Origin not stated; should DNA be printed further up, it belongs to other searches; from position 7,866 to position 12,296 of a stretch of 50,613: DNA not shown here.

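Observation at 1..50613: Hyper-abundant 11-mer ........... (core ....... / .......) saturating the native DNA: a DUS/USS-like or HIP1-like genomic word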

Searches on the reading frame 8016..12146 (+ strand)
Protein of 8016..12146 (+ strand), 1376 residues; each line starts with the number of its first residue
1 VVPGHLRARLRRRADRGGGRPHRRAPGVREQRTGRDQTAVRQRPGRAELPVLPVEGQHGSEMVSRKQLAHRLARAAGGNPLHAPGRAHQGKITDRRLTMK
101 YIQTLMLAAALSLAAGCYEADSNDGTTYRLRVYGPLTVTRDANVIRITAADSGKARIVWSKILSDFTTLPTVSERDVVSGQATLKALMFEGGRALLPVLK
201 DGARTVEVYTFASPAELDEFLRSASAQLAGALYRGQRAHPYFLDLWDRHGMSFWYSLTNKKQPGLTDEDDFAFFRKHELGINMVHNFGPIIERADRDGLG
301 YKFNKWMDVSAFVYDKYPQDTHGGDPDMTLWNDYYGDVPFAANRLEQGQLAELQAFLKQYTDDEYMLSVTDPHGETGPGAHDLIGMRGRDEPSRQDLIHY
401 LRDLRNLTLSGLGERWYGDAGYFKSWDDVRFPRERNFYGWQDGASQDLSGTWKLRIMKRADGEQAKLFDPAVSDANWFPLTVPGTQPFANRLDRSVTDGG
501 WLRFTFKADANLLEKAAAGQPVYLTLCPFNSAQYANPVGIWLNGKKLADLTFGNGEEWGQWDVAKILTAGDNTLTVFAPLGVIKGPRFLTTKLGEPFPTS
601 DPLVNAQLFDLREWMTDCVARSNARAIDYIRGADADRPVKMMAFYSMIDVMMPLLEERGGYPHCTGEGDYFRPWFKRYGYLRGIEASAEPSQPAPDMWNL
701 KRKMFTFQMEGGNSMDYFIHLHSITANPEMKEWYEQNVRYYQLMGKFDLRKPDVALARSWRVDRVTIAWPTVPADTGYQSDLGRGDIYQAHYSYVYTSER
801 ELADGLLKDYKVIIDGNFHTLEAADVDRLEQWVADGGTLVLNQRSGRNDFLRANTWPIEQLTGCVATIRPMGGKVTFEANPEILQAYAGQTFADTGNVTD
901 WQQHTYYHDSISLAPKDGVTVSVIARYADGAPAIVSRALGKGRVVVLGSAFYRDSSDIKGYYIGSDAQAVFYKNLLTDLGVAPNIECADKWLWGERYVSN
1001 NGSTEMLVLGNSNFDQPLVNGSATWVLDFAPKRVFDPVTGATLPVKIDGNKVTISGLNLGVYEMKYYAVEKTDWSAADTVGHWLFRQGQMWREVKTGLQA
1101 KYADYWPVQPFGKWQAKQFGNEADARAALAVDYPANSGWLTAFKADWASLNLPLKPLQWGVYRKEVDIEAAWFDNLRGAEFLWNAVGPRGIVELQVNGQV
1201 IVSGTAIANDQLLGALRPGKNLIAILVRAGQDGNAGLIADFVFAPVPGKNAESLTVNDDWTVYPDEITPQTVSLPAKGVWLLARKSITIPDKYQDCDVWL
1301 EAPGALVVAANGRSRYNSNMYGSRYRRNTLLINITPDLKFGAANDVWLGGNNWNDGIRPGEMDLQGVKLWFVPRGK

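Call 6: search_protein_families(library=pfam, proteins=[window:8016-12146:+])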
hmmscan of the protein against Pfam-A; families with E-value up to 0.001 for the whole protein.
window:8016-12146:+ (1376 aa): 2 families
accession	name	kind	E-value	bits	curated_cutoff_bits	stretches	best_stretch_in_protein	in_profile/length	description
PF08532.16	Glyco_hydro_42M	-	8.8e-11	42.1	25.8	1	807-954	55-191/207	Beta-galactosidase trimerisation domain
PF14258.12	DUF4350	-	1.5e-07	32.3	30.4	1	813-950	43-160/181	Domain of unknown function (DUF4350)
